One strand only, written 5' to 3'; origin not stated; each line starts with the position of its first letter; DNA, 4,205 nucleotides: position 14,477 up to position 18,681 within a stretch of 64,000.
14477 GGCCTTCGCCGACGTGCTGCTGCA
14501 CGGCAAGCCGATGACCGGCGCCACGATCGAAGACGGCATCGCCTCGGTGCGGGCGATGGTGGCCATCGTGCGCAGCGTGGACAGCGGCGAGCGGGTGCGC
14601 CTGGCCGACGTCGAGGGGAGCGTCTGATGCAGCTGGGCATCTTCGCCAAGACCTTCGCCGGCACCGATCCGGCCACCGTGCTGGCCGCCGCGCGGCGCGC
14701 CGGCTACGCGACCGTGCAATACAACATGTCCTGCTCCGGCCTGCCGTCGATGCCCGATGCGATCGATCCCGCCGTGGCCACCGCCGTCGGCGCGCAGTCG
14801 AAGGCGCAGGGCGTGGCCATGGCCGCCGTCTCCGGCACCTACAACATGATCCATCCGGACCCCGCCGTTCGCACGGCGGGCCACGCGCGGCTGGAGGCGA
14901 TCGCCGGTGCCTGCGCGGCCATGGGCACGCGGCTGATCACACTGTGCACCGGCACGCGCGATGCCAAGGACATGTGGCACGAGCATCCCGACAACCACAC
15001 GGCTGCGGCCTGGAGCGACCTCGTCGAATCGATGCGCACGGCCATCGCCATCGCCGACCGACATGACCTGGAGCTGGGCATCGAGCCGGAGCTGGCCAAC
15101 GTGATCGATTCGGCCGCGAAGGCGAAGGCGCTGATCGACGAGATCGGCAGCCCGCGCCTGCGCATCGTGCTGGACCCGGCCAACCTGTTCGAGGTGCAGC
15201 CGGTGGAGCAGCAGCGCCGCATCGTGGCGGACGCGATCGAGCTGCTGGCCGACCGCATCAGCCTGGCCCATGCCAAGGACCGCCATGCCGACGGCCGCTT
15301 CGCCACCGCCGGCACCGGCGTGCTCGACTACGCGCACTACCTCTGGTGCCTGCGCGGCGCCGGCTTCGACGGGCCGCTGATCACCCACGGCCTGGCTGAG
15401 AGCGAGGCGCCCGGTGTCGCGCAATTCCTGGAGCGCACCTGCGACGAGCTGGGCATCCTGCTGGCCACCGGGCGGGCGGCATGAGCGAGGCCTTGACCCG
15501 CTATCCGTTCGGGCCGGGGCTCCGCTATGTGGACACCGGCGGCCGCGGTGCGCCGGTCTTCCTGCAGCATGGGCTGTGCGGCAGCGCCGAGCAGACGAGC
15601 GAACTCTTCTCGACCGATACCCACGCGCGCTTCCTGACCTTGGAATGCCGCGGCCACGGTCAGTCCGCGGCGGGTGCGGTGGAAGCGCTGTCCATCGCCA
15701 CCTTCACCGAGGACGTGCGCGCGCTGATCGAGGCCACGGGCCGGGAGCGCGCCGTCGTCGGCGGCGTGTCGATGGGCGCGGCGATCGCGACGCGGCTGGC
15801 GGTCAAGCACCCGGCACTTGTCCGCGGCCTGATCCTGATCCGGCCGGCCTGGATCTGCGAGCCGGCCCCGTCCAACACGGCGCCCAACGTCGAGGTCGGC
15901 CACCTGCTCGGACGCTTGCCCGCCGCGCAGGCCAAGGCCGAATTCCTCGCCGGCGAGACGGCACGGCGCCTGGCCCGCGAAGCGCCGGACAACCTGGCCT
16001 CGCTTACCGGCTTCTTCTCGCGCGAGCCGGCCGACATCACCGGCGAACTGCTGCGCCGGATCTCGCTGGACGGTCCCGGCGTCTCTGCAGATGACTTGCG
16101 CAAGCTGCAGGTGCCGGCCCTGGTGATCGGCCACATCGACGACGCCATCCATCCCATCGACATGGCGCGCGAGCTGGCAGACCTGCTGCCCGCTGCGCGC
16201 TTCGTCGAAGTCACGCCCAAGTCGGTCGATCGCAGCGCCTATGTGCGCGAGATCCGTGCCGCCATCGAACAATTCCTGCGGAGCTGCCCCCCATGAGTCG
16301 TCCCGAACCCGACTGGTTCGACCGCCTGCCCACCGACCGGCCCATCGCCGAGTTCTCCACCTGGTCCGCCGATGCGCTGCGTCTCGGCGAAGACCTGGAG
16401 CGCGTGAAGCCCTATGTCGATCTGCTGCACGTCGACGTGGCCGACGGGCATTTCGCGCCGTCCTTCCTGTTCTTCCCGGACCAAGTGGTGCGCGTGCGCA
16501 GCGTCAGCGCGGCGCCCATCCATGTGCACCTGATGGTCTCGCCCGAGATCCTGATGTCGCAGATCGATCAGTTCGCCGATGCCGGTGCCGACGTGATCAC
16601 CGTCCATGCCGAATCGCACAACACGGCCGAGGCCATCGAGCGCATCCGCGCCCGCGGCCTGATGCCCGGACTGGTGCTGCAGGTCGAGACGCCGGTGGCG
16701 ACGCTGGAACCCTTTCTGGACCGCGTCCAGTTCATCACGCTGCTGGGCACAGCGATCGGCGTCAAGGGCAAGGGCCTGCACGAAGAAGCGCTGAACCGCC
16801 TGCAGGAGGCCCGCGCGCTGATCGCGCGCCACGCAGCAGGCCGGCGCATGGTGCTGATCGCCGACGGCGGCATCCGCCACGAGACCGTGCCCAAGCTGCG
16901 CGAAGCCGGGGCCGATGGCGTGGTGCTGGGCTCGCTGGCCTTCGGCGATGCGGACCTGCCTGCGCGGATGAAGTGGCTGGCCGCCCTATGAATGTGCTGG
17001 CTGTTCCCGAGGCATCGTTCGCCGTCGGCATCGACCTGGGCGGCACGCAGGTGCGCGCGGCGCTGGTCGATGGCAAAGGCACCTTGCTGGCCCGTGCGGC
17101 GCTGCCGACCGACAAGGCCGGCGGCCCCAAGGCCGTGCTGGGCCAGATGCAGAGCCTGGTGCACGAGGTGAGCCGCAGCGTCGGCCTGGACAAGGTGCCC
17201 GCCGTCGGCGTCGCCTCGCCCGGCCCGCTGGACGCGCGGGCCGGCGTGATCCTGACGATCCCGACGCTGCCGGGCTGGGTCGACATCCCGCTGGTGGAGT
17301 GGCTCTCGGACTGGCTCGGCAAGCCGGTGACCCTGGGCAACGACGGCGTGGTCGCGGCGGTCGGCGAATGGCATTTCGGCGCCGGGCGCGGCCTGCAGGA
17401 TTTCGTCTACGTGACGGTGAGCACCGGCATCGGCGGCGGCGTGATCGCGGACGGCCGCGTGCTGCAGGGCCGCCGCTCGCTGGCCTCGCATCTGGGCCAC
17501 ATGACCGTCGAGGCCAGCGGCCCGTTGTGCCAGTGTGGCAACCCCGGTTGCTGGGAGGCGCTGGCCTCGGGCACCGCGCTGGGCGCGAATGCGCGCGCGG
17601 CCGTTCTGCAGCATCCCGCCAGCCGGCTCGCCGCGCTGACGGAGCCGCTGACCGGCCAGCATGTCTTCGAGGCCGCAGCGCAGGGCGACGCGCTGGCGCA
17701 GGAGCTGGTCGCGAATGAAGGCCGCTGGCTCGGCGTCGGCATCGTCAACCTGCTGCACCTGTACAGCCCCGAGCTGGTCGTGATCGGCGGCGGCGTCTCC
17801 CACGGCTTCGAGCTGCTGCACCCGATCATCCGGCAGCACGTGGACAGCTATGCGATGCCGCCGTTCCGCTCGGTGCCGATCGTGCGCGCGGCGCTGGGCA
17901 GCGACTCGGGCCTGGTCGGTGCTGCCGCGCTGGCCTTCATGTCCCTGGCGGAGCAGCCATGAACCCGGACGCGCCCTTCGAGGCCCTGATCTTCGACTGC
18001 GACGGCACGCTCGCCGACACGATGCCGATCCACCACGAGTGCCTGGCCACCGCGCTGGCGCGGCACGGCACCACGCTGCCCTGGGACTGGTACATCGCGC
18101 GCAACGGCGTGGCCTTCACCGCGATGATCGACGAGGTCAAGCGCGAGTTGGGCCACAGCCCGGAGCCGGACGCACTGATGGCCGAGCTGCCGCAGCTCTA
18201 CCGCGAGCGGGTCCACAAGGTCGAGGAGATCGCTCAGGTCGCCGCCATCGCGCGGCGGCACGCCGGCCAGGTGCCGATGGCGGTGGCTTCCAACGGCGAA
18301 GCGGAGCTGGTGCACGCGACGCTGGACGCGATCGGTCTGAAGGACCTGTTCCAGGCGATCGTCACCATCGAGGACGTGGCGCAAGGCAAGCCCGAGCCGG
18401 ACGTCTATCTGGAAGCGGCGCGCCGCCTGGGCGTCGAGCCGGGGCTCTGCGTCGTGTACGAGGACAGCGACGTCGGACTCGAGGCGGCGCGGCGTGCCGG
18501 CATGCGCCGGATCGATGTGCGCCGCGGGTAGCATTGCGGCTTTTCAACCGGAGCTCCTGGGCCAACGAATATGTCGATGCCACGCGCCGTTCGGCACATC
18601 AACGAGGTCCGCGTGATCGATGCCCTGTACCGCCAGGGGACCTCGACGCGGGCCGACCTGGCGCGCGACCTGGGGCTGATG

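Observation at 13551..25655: Two Gfo/Idh/MocA dehydrogenase + xylose-isomerase-like TIM-barrel pairs, each tied to its own ABC sugar importer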

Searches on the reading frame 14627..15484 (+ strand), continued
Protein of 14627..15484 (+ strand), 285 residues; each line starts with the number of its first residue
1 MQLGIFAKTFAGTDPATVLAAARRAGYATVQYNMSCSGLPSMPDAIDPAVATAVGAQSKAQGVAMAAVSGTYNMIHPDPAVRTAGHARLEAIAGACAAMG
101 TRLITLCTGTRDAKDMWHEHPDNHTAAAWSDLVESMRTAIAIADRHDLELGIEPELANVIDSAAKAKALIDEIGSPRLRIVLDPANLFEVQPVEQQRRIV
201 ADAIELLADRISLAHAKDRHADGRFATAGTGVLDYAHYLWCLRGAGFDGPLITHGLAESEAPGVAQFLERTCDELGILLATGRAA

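Call 76: predict_structure(alignment_id=A1)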
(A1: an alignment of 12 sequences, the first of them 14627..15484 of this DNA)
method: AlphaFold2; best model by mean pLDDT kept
length: 285 residues; sequences in the alignment: 12
mean_pLDDT: 86.0   pTM: 0.87
mean pLDDT of the five models: 86.0, 85.8, 85.7, 84.4, 82.5
residues with pLDDT >= 90: 164; 70-90: 83; 50-70: 25; < 50: 13
segments of 3 or more residues with pLDDT < 50: 36-41, 109-114
pLDDT, mean of each block of 10 residues (from residue 1): 93 88 96 56 70 95 93 78 88 93 78 51 83 92 97 70 90 95 76 88 94 92 87 93 96 89 96 96 74
secondary structure, 60 per line:
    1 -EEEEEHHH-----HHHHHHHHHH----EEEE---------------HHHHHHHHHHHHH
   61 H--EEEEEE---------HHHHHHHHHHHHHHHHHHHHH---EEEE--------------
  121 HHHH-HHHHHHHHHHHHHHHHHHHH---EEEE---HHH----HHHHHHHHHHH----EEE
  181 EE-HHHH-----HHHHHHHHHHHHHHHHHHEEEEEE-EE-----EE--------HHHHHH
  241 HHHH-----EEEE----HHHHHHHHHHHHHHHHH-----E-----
elements in order: E2-6 H15-24 E29-32 H48-61 E64-69 H79-99 E103-106 H121-124 H126-145 E149-152 H163-173 E178-182 H184-187 H193-210 E211-216 H235-244 E250-253 H258-274

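Call 78: fold_search(model_id=the predicted structure, library=pdb)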
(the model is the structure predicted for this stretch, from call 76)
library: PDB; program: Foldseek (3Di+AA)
matches with E <= 10: 1805; with E <= 0.001: 436
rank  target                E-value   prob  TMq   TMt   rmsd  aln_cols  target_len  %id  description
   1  3cqi_A                4.2e-14  1.00  0.77  0.79   3.5       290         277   18  Crystal Structure of L-xylulose-5-phosphate 3-epimerase UlaE (form B) complex with sulfate (released 2008-11-25)
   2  3cqi_B                1.4e-13  1.00  0.79  0.82   3.2       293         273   17  Crystal Structure of L-xylulose-5-phosphate 3-epimerase UlaE (form B) complex with sulfate (released 2008-11-25)
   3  8yeb_I                1.5e-13  1.00  0.76  0.75   3.3       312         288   17  Crystal structure of L-ribulose 3-epimerase from Arthrobacter globiformis M30 (released 2025-02-12)
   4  5zfs_A                2.2e-13  1.00  0.75  0.73   3.8       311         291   18  Crystal structure of Arthrobacter globiformis M30 sugar epimerase which can produce D-allulose from D-fructose (released 2018-10-24)
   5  3cqj_A                2.9e-13  1.00  0.78  0.80   3.4       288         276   18  Crystal Structure of L-xylulose-5-phosphate 3-epimerase UlaE (form B) complex with Zn2+ (released 2008-11-25)
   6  4pfh_A                3.6e-13  1.00  0.75  0.72   4.0       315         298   17  Crystal structure of engineered D-tagatose 3-epimerase PcDTE-IDF8 (released 2014-10-22)
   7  3cqj_B                4.3e-13  1.00  0.82  0.84   3.0       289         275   17  Crystal Structure of L-xylulose-5-phosphate 3-epimerase UlaE (form B) complex with Zn2+ (released 2008-11-25)
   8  8yeb_A                4.3e-13  1.00  0.75  0.74   3.4       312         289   17  Crystal structure of L-ribulose 3-epimerase from Arthrobacter globiformis M30 (released 2025-02-12)
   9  4pfh_B                8.8e-13  1.00  0.74  0.72   4.0       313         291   17  Crystal structure of engineered D-tagatose 3-epimerase PcDTE-IDF8 (released 2014-10-22)
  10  5zfs_B                9.8e-13  1.00  0.74  0.72   4.0       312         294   17  Crystal structure of Arthrobacter globiformis M30 sugar epimerase which can produce D-allulose from D-fructose (released 2018-10-24)
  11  4q7i_A                1.1e-12  1.00  0.73  0.70   3.7       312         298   16  Crystal structure of engineered thermostable D-tagatose 3-epimerase PcDTE-Var8 (released 2014-10-22)
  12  8yec_E                1.2e-12  1.00  0.74  0.72   3.7       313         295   18  Crystal structure of L-ribulose 3-epimerase in complex with D-allulose (released 2025-02-12)
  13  7ern_C                1.6e-12  1.00  0.72  0.72   3.7       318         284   19  Crystal structure of D-allulose 3-epimerase with D-fructose from Agrobacterium sp. SUL3 (released 2022-05-11)
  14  7cj9_F                2.1e-12  1.00  0.72  0.72   4.0       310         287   16  Crystal structure of N-terminal His-tagged D-allulose 3-epimerase from Methylomonas sp. with additional C-terminal res (released 2021-04-21)
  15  3tva_B                2.7e-12  1.00  0.70  0.72   4.5       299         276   19  Crystal Structure of Xylose isomerase domain protein from Planctomyces limnophilus (released 2011-10-05)
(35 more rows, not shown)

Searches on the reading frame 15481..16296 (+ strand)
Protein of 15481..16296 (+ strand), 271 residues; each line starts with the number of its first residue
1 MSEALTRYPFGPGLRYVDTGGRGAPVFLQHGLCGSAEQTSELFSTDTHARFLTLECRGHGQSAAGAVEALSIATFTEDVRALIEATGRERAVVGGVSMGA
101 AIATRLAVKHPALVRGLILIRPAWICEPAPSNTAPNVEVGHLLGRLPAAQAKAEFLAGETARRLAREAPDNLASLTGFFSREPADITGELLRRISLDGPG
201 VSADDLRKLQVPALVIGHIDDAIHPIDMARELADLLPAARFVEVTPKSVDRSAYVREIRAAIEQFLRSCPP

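Call 3: search_protein_families(library=pfam, proteins=[window:15481-16296:+])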
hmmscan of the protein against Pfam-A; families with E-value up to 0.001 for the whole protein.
window:15481-16296:+ (271 aa): 4 families
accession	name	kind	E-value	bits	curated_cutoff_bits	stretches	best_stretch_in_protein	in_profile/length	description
PF00561.26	Abhydrolase_1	-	7.1e-20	72.1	25.8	1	25-243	2-232/245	alpha/beta hydrolase fold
PF12146.15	Hydrolase_4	-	1.7e-13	50.9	27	1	25-129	6-116/239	Serine aminopeptidase, S33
PF12697.13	Abhydrolase_6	-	4.6e-12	47.5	26.3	1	27-242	3-197/217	Alpha/beta hydrolase family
PF03096.20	Ndr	-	9.3e-05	21.7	23.3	1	61-122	68-132/283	Ndr family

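Call 5: search_protein_families(library=ncbifam, proteins=[window:15481-16296:+], max_evalue=0.00001)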
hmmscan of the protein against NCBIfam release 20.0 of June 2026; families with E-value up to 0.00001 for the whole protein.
window:15481-16296:+ (271 aa): 15 families
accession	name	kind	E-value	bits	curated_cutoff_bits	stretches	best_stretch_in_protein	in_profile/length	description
TIGR02427.1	protocat_pcaD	equivalog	7.5e-20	71.4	255.85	1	46-121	37-111/251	3-oxoadipate enol-lactonase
NF051488.1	bifunc_PcaDC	exception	3.7e-19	69.1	390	1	46-245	36-228/375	bifunctional 3-oxoadipate enol-lactonase/4-carboxymuconolactone decarboxylase PcaDC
NF011457.0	PRK14875.1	equivalog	1.3e-15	57.2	307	1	14-125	122-234/372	acetoin dehydrogenase dihydrolipoyllysine-residue acetyltransferase subunit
NF051487.1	bifunc_PcaCD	exception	2.3e-14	53.3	430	1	25-120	174-269/413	bifunctional 4-carboxymuconolactone decarboxylase/3-oxoadipate enol-lactonase PcaCD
TIGR03611.1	RutD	equivalog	2.6e-12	46.6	238.5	1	25-243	15-231/258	pyrimidine utilization protein D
TIGR03056.1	bchO_mg_che_rel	equivalog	2e-11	43.4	172.55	1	15-245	18-255/278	alpha/beta fold hydrolase BchO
TIGR03695.1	menH_SHCHC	equivalog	9.2e-11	41.6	208.55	1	26-119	5-101/252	2-succinyl-6-hydroxy-2,4-cyclohexadiene-1-carboxylate synthase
NF050089.1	i_nPHAscl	equivalog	2.6e-10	39.8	300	1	14-121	9-116/288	intracellular short-chain-length polyhydroxyalkanoate depolymerase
NF058673.1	LipAdnlyCyLipJMY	equivalog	7.1e-10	38.2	800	0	47-123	60-137/449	bifunctional lipase/adenylate cyclase LipJ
TIGR01738.1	bioH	equivalog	1.9e-08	34.2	206.95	0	47-120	29-96/245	pimeloyl-ACP methyl ester esterase BioH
NF052610.1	macro_16_ester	equivalog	1.7e-07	30.8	420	0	70-130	75-135/281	alpha/beta fold macrolide esterase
NF008340.0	PRK11126.1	equivalog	1.2e-06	28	261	1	26-118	18-108/255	2-succinyl-6-hydroxy-2,4-cyclohexadiene-1-carboxylate synthase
NF002938.0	PRK03592.1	equivalog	1.9e-06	27.4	241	1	13-122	21-129/298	haloalkane dehalogenase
NF053684.1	esterase_mleBCA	exception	2.9e-06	26.6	570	0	67-125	72-130/281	BCA family alpha/beta fold macrolide esterase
TIGR01249.1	pro_imino_pep_1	equivalog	3e-06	26.6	259.75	1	22-121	26-126/307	prolyl aminopeptidase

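Call 61: search_solved_structures(query=window:15481-16296:+, max_evalue=1e-8)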
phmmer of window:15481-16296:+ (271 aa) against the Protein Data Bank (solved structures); distinct sequences matched with E-value up to 1e-8: 3.
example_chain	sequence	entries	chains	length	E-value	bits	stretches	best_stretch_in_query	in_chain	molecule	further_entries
5egn_A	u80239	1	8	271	2.2e-12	50.6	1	16-241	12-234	Esterase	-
7ld8_A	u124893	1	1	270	7e-12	48.9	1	16-245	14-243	Putative non-heme bromoperoxidase BpoC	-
3e3a_A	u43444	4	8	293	1.1e-11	48.3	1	16-245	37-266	POSSIBLE PEROXIDASE BPOC | putative Bromoperoxidase | protein Rv0554, putative Bromoperoxidase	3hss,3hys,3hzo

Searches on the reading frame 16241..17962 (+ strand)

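Call 3: search_protein_families(library=pfam, proteins=[window:16241-17962:+])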
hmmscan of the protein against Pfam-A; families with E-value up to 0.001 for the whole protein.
window:16241-17962:+ (573 aa): 1 family
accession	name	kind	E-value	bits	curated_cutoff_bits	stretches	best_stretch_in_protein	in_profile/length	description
PF00480.26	ROK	-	2.2e-68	231.4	22.9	1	262-565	2-291/294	ROK family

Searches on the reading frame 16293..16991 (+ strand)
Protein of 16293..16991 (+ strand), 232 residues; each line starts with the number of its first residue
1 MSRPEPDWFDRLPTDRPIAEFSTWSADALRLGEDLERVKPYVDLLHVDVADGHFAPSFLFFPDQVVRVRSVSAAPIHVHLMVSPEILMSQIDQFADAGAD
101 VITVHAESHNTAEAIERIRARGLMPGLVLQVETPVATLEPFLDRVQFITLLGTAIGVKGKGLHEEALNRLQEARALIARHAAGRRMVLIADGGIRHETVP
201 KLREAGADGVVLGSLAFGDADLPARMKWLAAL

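Call 3: search_protein_families(library=pfam, proteins=[window:16293-16991:+])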
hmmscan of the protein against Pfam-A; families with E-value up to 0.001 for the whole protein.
window:16293-16991:+ (232 aa): 2 families
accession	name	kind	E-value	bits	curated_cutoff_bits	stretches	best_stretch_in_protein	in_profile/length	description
PF00834.25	Ribul_P_3_epim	-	7.5e-41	140.2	21.1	1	21-216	4-197/198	Ribulose-phosphate 3 epimerase family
PF00478.31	IMPDH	-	0.00042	19.9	25.6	0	177-225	199-248/345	IMP dehydrogenase / GMP reductase domain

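Call 5: search_protein_families(library=ncbifam, proteins=[window:16293-16991:+], max_evalue=0.00001)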
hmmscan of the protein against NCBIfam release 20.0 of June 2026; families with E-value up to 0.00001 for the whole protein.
window:16293-16991:+ (232 aa): 6 families
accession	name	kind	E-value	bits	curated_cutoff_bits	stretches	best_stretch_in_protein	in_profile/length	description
TIGR01163.1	rpe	equivalog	1.4e-41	142.2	212.6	1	22-227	5-208/211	ribulose-phosphate 3-epimerase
NF004076.0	PRK05581.1-4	subfamily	7.1e-34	117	165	1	41-225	30-211/221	ribulose-phosphate 3-epimerase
NF007266.0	PRK09722.1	equivalog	1.3e-32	113.1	271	1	25-215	11-199/230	D-allulose 6-phosphate 3-epimerase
NF005986.0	PRK08091.1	equivalog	2.5e-17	63.6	264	1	25-227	21-221/229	ribulose-phosphate 3-epimerase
NF005944.0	PRK08005.1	equivalog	1e-12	47.7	376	1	22-231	6-209/210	ribulose-phosphate 3 epimerase family protein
NF010658.0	PRK14057.1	equivalog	2e-10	40.6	530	1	43-222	47-230/254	epimerase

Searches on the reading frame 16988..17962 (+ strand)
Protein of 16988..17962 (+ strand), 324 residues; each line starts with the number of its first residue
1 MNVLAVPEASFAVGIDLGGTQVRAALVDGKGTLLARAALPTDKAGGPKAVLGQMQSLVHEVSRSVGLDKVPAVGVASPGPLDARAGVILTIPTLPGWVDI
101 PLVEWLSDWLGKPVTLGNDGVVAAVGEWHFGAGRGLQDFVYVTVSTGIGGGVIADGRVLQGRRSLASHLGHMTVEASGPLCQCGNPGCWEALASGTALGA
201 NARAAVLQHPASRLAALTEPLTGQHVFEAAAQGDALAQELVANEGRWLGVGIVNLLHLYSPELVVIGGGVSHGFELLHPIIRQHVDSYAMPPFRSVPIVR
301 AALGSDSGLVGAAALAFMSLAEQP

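Call 5: search_protein_families(library=ncbifam, proteins=[window:16988-17962:+], max_evalue=0.00001)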
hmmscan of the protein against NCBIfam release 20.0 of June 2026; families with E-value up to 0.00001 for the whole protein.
window:16988-17962:+ (324 aa): 14 families
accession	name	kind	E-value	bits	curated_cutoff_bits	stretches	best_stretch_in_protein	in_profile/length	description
TIGR00744.1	ROK_glcA_fam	subfamily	1e-63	215.5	260.35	1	13-319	1-311/318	ROK family glucokinase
NF003461.0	PRK05082.1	subfamily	6.1e-51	173.5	283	1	13-316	4-286/291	N-acetylmannosamine kinase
NF047821.1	NactlManKinNanK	equivalog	3.8e-46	157.9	450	1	13-316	4-286/288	N-acetylmannosamine kinase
NF047937.1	TransRegNagC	equivalog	7.5e-46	157.1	650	1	11-316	80-383/399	DNA-binding transcriptional regulator NagC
NF049930.1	TransRegMlc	equivalog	8.2e-43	147.2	530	1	63-316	139-389/405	sugar metabolism global transcriptional regulator Mlc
NF045551.1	GK_Pyrobac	equivalog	3.1e-40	138.3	500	1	13-318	3-282/294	ATP-dependent glucokinase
NF007251.0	PRK09698.1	equivalog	7.4e-31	107.5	253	1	10-320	6-300/304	allose kinase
NF007108.0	PRK09557.1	equivalog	5.3e-29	101.5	443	1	12-315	3-299/303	fructokinase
NF042998.1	bglucokin_BglK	equivalog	2.6e-28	99.1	550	1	15-313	6-282/291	beta-glucoside kinase BglK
NF009835.0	PRK13310.1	equivalog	1.1e-27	97.2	380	1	14-317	4-301/303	N-acetylglucosamine kinase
NF045942.1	PolPhglucPhase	equivalog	1.6e-18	67.3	250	1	12-175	2-157/242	polyphosphate--glucose phosphotransferase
NF045550.1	FrctkaseScrK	equivalog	1.7e-11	44.1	400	1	15-200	8-192/293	fructokinase ScrK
NF009836.0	PRK13311.1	equivalog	4.4e-11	42.5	551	1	13-197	3-193/256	N-acetyl-D-glucosamine kinase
NF046058.1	NagK_SO3507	equivalog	5.7e-06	26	370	0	224-292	214-282/295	N-acetylglucosamine kinase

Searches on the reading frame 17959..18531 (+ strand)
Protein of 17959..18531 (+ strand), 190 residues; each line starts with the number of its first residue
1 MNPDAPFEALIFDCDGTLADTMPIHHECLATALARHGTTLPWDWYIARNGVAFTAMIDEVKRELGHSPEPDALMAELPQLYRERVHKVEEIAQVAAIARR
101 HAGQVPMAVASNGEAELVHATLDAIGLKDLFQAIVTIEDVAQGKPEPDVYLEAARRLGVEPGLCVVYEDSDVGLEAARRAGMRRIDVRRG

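Call 4: search_protein_families(library=pfam, proteins=[window:17959-18531:+])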
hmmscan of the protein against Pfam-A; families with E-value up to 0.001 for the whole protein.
window:17959-18531:+ (190 aa): 4 families
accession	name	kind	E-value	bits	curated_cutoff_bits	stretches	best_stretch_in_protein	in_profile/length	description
PF13419.12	HAD_2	-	4.3e-27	95.8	23.8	1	10-185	1-176/178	Haloacid dehalogenase-like hydrolase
PF00702.32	Hydrolase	-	1.6e-25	91.1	26.4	1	8-181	2-191/191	haloacid dehalogenase-like hydrolase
PF12710.13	HAD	-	4.1e-06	27.8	27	1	11-170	2-181/189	haloacid dehalogenase-like hydrolase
PF13242.12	Hydrolase_like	-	3.6e-05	24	22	1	143-190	3-51/75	HAD-hyrolase-like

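Call 5: search_protein_families(library=ncbifam, proteins=[window:17959-18531:+], max_evalue=0.00001)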
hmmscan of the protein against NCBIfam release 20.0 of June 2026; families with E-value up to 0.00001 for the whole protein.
window:17959-18531:+ (190 aa): 26 families (the best 25 are shown)
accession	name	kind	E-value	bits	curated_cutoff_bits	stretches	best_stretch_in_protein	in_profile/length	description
NF008000.0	PRK10725.1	equivalog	2.9e-35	122.1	215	1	7-188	5-186/188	fructose-1-phosphate/6-phosphogluconate phosphatase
TIGR02009.1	PGMB-YQAB-SF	subfamily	1.2e-32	113.6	153.35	1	8-187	2-186/186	beta-phosphoglucomutase family hydrolase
TIGR01990.1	bPGM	equivalog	4.9e-22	78.8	189.4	1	7-187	1-186/187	beta-phosphoglucomutase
NF008087.0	PRK10826.1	equivalog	1.3e-21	77.3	191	1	5-187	5-191/222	hexitol phosphatase HxpB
NF007854.0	PRK10563.1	equivalog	2.3e-19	69.9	211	1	8-183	5-181/221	6-phosphogluconate phosphatase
TIGR01449.2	PGP_bact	equivalog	6e-18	65.2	180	1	11-190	2-187/213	phosphoglycolate phosphatase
TIGR01509.1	HAD-SF-IA-v3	subfamily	1.2e-17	64.5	29.4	1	51-183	26-150/154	HAD-IA family hydrolase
NF008610.0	PRK11587.1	equivalog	1e-16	60.9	282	1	9-188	5-182/219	sugar phosphatase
NF053653.1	InDiPhoBT2121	equivalog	1.9e-16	60.3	245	1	8-190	2-189/216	inorganic diphosphatase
NF046057.1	bifunc_MtlD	equivalog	2.8e-15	55.8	800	1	5-183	5-187/683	bifunctional mannitol-1-phosphate dehydrogenase/phosphatase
TIGR01428.1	HAD_type_II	equivalog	1.6e-14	54.4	125.4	1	8-189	2-192/197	haloacid dehalogenase type II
TIGR01454.1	AHBA_synth_RP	hypoth_equivalog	1.5e-13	50.9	246.65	1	10-183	1-170/205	AHBA synthesis associated protein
TIGR02253.1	CTE7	subfamily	2.5e-13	50.3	169.75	1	9-189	4-196/221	TIGR02253 family HAD-type hydrolase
NF009695.0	PRK13222.1-2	equivalog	3.4e-13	49.6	225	1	7-186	6-192/226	phosphoglycolate phosphatase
TIGR01993.1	Pyr-5-nucltdase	equivalog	2.4e-11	43.7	142.9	1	108-185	101-181/183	pyrimidine 5'-nucleotidase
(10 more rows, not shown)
